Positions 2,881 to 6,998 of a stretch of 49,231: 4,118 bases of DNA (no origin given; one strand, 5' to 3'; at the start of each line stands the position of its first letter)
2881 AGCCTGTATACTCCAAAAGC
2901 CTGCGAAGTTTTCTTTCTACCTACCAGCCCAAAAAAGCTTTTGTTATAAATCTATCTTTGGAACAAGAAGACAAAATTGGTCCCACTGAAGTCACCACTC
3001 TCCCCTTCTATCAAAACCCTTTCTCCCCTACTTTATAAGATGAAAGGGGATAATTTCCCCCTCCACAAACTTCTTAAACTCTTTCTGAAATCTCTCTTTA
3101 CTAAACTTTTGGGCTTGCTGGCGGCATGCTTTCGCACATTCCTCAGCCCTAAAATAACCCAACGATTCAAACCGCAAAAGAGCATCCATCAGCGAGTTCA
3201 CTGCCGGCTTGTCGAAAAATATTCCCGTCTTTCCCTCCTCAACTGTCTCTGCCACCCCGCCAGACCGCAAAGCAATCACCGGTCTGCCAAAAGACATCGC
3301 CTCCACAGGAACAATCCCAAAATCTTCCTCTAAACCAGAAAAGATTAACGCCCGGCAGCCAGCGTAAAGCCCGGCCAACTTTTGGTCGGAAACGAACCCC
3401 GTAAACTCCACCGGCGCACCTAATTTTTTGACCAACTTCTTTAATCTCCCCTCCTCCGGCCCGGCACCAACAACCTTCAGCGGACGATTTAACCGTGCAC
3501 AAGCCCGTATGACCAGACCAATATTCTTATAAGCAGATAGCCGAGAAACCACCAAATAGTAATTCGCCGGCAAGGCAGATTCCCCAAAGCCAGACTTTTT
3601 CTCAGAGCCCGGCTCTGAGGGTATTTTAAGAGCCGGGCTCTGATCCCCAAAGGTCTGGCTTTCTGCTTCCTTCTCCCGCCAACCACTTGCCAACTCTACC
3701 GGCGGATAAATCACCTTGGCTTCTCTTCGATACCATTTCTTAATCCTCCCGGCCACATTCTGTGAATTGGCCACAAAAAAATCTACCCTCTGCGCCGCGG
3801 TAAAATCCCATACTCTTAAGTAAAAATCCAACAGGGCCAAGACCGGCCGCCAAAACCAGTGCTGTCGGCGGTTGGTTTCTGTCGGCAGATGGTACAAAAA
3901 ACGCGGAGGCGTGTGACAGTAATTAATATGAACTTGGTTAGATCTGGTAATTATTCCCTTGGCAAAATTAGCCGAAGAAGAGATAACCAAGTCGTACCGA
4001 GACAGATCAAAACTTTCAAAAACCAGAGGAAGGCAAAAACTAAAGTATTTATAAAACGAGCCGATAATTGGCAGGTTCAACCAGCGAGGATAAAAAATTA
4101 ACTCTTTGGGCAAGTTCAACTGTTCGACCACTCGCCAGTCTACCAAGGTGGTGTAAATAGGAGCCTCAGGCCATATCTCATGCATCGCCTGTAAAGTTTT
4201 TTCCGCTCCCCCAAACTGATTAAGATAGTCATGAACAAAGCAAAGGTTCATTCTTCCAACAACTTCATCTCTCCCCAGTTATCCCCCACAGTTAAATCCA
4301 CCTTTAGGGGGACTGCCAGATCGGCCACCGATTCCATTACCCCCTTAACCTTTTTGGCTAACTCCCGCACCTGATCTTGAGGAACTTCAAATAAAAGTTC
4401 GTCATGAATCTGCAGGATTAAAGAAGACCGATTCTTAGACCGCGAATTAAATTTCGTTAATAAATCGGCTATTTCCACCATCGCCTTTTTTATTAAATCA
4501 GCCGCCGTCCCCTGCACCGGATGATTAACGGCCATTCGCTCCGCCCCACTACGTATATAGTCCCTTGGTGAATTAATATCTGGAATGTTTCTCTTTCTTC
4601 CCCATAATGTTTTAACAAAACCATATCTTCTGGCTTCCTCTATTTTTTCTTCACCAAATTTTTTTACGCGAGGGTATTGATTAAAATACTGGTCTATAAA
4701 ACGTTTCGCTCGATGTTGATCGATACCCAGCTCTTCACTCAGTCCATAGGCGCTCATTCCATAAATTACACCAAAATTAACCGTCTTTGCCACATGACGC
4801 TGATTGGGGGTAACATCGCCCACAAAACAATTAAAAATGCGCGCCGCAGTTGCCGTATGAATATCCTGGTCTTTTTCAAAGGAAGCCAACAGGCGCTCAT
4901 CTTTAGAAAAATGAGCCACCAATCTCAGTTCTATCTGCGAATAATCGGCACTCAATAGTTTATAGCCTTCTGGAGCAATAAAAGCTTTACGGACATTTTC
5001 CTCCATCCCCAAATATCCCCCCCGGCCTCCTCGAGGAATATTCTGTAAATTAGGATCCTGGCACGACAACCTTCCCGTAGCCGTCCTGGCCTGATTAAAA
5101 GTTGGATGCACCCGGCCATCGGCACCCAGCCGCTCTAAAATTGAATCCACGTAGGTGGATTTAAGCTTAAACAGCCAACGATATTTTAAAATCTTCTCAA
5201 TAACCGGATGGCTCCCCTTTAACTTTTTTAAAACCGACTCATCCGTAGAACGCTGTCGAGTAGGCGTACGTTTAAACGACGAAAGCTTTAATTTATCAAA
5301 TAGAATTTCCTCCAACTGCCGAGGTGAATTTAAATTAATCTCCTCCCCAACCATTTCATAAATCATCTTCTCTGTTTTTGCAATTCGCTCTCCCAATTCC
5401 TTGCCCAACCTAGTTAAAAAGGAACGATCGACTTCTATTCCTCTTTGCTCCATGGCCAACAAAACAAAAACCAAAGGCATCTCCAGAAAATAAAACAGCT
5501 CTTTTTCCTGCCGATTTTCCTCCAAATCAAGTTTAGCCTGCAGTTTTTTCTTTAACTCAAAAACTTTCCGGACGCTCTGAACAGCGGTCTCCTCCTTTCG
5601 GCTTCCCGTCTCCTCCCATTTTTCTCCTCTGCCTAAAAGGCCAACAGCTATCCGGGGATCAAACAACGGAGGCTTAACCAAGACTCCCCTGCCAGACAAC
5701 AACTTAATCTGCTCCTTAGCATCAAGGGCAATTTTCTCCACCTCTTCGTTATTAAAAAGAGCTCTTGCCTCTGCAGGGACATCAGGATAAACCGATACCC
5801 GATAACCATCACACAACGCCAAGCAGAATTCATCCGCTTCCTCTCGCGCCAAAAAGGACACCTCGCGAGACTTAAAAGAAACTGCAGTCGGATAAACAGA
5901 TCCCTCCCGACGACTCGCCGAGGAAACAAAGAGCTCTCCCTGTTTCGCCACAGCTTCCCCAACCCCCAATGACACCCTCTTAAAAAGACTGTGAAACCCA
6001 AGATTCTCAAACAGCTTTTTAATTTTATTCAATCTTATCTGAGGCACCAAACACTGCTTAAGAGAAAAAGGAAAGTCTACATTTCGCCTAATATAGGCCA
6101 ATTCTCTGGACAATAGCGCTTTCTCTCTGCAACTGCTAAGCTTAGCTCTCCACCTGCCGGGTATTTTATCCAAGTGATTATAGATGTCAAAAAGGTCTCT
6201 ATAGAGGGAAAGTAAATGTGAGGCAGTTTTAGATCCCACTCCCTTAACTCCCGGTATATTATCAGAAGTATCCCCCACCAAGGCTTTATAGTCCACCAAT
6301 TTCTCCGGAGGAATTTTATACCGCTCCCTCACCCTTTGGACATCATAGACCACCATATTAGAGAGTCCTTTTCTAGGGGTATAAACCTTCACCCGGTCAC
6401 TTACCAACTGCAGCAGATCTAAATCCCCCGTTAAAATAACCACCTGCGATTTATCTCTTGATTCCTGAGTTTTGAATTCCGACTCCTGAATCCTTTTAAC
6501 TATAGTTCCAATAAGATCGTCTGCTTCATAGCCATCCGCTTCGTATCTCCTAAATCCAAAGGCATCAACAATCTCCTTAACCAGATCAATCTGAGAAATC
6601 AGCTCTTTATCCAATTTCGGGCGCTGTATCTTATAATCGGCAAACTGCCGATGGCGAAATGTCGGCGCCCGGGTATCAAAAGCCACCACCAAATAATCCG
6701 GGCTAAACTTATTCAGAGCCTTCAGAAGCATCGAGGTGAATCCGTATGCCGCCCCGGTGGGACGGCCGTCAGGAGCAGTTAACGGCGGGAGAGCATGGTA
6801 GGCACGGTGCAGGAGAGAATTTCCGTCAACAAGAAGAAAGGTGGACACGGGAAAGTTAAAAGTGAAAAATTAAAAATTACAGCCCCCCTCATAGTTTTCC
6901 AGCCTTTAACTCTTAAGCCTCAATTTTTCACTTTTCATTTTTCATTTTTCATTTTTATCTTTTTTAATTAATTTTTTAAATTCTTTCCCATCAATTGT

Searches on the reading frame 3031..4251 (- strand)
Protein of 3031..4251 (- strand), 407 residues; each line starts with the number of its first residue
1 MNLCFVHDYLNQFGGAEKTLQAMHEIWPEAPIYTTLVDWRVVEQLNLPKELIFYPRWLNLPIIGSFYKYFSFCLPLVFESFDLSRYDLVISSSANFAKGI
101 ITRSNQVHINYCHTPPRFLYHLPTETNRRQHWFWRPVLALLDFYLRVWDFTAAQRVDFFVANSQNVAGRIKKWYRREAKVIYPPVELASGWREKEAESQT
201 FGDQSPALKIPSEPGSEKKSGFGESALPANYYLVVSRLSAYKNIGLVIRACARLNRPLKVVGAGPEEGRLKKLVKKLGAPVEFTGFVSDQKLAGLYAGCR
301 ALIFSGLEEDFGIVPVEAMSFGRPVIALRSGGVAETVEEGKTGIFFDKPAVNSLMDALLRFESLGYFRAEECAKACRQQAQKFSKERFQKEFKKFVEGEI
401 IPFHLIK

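Call 102: search_protein_families(library=pfam, proteins=[window:3031-4251:-], max_evalue=0.001)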
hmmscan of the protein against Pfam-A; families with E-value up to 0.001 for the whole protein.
window:3031-4251:- (407 aa): 4 families
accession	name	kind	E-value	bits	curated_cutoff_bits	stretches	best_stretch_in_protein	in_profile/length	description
PF00534.26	Glycos_transf_1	-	1.6e-30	106.4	26.4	1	228-381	14-170/172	Glycosyl transferases group 1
PF13692.12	Glyco_trans_1_4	-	9.9e-25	87.9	27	1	232-360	4-138/142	Glycosyl transferases group 1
PF20706.3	GT4-conflict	-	2.8e-07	30.3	26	1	230-340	198-323/385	Family 4 Glycosyltransferase in conflict systems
PF13439.12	Glyco_transf_4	-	1.1e-06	29.2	28.5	1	55-187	43-168/170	Glycosyltransferase Family 4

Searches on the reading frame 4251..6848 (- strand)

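Call 102: search_protein_families(library=pfam, proteins=[window:4251-6848:-], max_evalue=0.001)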
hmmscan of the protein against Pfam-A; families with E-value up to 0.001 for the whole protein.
window:4251-6848:- (866 aa): 4 families
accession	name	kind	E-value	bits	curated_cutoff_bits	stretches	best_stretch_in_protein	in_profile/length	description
PF00476.26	DNA_pol_A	-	3.5e-146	487.5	34.3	1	477-860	3-381/381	DNA polymerase family A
PF02739.22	5_3_exonuc_N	-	8e-53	178.9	34.3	1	4-177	2-163/164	5'-3' exonuclease, N-terminal resolvase-like domain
PF01367.25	5_3_exonuc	-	1.8e-28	99.3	40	1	179-269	1-92/97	5'-3' exonuclease, C-terminal SAM fold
PF09095.17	AmyA-gluTrfs_C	-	0.00032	20.8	22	0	424-512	150-240/284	Alpha-amylase/4-alpha-glucanotransferase, C-terminal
